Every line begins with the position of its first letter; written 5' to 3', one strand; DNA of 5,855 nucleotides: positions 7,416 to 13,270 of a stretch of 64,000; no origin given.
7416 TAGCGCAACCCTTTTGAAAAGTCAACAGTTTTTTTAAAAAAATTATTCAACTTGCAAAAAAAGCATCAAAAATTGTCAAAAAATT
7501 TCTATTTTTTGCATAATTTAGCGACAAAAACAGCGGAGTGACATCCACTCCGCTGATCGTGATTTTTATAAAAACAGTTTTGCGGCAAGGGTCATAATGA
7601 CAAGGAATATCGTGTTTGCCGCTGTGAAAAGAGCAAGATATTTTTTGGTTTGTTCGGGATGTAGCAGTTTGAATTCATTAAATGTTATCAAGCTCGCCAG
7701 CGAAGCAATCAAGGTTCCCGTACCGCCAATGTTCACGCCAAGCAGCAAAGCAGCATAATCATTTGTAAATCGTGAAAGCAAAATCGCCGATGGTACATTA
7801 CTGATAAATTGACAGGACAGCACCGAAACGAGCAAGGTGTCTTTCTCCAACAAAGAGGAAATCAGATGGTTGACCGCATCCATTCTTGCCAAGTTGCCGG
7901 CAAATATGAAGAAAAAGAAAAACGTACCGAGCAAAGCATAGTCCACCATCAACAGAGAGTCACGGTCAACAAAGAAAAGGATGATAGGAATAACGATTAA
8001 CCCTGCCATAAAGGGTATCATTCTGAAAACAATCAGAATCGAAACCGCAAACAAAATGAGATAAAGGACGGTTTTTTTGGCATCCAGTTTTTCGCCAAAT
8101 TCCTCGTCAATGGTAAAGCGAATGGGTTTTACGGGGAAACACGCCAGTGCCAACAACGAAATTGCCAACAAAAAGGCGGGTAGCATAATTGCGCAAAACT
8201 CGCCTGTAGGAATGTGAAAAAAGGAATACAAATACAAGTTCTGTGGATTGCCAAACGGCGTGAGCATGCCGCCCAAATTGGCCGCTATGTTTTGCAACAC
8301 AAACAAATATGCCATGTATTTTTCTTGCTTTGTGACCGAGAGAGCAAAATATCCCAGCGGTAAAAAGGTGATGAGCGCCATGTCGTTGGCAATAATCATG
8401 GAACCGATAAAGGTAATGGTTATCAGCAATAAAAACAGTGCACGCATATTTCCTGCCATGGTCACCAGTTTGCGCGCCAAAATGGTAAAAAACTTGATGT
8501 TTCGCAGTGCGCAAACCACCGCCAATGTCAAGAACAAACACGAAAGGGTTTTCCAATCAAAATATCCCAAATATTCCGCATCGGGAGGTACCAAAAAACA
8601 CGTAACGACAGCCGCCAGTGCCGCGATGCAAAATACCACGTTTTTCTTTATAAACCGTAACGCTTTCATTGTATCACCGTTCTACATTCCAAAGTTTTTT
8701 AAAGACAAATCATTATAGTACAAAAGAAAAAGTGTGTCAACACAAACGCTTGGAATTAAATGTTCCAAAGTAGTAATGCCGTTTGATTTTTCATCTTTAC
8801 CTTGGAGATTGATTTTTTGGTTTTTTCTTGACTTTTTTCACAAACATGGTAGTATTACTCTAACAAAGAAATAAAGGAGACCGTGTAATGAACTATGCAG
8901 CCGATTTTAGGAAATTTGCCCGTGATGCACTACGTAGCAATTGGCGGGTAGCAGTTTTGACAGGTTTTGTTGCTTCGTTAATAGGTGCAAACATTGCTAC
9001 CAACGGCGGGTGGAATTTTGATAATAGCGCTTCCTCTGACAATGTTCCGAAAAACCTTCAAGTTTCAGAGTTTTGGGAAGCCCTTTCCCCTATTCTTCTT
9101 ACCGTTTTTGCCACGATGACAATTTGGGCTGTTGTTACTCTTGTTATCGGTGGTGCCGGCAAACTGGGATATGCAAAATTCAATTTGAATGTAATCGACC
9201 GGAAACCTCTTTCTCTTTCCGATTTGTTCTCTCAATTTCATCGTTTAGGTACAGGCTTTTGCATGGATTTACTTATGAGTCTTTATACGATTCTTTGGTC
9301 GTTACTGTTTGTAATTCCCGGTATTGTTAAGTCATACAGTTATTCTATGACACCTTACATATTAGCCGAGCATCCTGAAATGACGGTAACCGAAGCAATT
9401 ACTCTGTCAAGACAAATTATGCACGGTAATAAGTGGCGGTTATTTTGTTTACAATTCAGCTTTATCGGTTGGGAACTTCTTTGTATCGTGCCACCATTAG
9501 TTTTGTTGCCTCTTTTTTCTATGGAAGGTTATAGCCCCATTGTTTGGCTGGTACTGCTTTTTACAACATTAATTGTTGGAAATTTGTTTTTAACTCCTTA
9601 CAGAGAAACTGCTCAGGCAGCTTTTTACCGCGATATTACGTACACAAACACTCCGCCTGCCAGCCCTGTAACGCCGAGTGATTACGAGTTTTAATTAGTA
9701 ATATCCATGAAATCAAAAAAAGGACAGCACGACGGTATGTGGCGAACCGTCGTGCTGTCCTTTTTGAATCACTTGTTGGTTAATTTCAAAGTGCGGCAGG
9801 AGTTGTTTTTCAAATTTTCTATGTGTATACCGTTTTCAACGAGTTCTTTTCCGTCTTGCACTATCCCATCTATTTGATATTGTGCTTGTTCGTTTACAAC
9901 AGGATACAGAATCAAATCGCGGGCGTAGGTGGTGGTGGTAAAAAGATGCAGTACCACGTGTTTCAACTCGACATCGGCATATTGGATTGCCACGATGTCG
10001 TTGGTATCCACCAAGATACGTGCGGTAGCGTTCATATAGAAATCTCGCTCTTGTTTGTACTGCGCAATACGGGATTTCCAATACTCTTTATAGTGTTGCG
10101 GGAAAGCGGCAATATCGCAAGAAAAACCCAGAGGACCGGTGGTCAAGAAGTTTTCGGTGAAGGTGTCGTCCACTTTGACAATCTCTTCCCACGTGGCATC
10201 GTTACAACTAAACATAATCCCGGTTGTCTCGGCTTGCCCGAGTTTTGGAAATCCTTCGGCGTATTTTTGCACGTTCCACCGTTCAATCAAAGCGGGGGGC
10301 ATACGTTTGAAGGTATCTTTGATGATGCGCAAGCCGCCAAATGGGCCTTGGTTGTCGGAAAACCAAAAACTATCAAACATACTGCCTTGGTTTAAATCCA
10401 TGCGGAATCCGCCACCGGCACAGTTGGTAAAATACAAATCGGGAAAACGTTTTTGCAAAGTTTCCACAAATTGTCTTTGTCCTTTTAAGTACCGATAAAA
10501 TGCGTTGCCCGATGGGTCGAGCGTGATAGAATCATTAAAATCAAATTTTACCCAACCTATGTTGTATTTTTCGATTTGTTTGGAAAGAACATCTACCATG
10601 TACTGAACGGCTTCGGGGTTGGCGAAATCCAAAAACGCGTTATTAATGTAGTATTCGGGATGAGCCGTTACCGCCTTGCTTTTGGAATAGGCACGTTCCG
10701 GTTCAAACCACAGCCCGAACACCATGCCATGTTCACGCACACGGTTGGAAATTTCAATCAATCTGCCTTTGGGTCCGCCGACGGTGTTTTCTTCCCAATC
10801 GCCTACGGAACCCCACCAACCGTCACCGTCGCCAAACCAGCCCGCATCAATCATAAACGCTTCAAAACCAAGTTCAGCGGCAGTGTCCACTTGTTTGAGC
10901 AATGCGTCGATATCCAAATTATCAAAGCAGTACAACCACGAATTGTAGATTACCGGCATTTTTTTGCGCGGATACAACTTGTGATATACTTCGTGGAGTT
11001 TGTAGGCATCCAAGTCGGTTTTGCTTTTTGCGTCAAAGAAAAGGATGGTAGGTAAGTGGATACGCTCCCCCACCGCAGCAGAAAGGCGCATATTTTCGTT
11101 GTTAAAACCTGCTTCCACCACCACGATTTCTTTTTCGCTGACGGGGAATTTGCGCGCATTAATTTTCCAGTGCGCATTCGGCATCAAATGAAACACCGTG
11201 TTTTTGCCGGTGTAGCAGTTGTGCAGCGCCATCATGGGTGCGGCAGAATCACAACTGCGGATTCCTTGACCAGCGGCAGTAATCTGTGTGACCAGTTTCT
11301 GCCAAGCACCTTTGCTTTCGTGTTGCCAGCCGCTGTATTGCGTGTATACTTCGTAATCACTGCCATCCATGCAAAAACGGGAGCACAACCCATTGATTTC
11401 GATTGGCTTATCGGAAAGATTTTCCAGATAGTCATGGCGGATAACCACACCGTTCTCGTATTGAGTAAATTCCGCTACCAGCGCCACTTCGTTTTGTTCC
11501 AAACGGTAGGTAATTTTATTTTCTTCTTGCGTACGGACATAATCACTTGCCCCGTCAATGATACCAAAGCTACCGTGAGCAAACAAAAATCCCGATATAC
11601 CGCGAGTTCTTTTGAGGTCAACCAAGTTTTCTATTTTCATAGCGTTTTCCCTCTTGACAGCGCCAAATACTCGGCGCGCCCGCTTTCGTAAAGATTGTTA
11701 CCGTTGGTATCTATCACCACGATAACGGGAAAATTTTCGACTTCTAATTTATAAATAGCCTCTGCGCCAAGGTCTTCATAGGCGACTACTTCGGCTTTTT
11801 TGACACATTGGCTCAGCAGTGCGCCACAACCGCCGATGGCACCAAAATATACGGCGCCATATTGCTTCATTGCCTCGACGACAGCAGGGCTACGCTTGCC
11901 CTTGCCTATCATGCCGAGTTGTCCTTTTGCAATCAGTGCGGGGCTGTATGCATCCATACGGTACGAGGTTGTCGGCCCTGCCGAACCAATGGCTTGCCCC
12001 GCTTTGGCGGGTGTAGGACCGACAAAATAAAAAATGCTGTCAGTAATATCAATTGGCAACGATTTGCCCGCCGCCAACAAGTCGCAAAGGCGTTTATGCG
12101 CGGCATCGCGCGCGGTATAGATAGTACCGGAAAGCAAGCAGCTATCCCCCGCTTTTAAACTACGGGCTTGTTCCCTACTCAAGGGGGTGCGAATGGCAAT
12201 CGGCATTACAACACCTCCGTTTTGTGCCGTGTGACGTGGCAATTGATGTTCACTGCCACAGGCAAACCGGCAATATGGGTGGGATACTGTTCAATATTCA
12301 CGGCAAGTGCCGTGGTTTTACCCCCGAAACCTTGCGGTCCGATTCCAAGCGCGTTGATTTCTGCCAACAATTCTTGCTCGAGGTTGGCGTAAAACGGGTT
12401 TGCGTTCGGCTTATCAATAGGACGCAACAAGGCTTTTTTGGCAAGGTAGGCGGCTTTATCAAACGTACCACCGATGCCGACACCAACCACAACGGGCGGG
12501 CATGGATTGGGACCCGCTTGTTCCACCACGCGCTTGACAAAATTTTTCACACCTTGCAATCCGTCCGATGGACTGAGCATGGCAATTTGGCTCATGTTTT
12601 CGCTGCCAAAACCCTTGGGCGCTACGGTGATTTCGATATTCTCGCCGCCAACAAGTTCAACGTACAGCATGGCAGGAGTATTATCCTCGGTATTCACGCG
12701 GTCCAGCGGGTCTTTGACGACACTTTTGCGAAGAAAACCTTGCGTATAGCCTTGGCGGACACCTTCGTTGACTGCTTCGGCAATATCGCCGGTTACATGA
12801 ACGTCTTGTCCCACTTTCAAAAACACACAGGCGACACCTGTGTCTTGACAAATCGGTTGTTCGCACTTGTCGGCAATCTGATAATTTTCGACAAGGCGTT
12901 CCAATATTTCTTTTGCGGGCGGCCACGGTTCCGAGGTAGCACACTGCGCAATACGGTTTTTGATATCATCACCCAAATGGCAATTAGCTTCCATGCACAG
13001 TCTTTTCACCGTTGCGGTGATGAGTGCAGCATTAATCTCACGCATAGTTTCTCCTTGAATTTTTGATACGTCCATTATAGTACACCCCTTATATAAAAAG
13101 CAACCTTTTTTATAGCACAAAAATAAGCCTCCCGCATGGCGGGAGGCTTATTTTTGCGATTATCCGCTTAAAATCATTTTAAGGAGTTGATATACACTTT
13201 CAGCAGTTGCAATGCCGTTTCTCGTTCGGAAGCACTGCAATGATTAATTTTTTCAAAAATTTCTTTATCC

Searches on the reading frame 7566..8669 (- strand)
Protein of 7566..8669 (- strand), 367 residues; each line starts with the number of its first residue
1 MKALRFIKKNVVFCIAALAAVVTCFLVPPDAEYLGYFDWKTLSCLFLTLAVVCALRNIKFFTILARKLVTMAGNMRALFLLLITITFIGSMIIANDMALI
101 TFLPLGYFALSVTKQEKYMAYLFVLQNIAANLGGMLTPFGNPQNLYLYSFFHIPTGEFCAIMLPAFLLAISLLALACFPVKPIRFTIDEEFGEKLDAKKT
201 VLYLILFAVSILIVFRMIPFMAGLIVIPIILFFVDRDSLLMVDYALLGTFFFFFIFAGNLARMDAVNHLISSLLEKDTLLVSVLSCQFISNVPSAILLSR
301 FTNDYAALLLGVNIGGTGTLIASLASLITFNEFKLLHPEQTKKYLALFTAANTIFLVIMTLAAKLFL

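Call 44: search_protein_families(library=pfam, proteins=[window:7566-8669:-], max_evalue=0.001)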
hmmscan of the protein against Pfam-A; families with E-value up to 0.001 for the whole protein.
window:7566-8669:- (367 aa): 2 families
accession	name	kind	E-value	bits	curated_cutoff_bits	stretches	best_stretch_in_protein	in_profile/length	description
PF03600.22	CitMHS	-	1.6e-23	83.8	31.9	1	9-299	11-311/336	Citrate transporter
PF00939.25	Na_sulph_symp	-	0.00094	18.7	27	1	39-173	322-458/472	Sodium:sulfate symporter transmembrane region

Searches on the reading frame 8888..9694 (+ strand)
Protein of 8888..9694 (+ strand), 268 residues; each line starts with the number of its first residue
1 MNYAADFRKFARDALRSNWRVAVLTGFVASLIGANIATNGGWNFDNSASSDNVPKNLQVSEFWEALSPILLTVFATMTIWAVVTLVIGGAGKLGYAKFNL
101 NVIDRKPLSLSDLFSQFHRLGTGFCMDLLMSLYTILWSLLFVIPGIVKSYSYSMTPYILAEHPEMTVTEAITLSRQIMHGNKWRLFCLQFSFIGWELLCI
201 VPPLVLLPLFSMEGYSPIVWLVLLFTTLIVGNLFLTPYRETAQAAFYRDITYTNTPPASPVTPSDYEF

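Call 75: search_protein_families(library=pfam, proteins=[window:8888-9694:+], max_evalue=0.0001)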
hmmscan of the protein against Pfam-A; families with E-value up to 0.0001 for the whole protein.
window:8888-9694:+ (268 aa): 1 family
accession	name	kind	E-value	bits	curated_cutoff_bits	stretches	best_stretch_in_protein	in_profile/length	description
PF06161.16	DUF975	-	2.9e-32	112.9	34.8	2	140-252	154-241/243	Protein of unknown function (DUF975)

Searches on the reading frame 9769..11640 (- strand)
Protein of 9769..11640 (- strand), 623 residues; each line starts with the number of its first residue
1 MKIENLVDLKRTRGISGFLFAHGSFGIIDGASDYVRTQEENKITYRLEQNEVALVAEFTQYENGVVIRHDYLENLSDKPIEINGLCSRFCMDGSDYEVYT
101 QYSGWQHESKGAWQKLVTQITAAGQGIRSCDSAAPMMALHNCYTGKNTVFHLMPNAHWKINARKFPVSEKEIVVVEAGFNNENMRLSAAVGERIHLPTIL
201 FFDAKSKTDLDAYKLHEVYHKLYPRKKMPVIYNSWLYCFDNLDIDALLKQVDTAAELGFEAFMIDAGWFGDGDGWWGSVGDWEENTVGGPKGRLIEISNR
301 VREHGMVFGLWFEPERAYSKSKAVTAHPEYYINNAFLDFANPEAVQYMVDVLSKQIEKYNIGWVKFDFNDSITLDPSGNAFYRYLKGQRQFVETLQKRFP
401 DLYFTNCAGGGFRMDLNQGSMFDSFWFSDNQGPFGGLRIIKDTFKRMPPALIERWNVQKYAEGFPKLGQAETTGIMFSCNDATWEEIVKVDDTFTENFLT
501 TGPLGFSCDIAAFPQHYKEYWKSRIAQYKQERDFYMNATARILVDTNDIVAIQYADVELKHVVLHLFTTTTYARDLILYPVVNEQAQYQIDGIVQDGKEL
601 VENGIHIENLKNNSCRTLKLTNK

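Call 75: search_protein_families(library=pfam, proteins=[window:9769-11640:-], max_evalue=0.0001)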
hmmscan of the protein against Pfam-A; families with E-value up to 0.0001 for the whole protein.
window:9769-11640:- (623 aa): 1 family
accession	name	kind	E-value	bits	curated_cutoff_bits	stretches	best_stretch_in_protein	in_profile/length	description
PF02065.24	Melibiase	-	5e-43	147.9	27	1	216-451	29-282/347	Melibiase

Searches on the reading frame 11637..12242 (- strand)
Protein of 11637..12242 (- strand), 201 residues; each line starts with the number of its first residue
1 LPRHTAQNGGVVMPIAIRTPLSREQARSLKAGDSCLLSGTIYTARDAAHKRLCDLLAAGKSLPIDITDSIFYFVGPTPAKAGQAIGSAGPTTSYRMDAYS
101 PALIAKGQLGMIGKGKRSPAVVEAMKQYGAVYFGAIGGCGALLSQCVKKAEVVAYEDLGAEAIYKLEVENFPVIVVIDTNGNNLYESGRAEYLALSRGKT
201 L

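Call 44: search_protein_families(library=pfam, proteins=[window:11637-12242:-], max_evalue=0.001)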
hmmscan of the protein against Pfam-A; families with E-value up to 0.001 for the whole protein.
window:11637-12242:- (201 aa): 1 family
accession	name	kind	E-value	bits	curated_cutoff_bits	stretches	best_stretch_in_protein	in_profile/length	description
PF05683.17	Fumerase_C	-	2.7e-62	210.2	22.2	1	9-187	23-204/205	Fumarase C-terminus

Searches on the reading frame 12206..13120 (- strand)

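Call 44: search_protein_families(library=pfam, proteins=[window:12206-13120:-], max_evalue=0.001)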
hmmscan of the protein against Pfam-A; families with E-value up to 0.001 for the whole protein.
window:12206-13120:- (304 aa): 1 family
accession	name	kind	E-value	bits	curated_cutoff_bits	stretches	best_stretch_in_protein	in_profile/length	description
PF05681.19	Fumerase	-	1.2e-116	389.2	25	1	36-301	2-268/270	Fumarate hydratase (Fumerase)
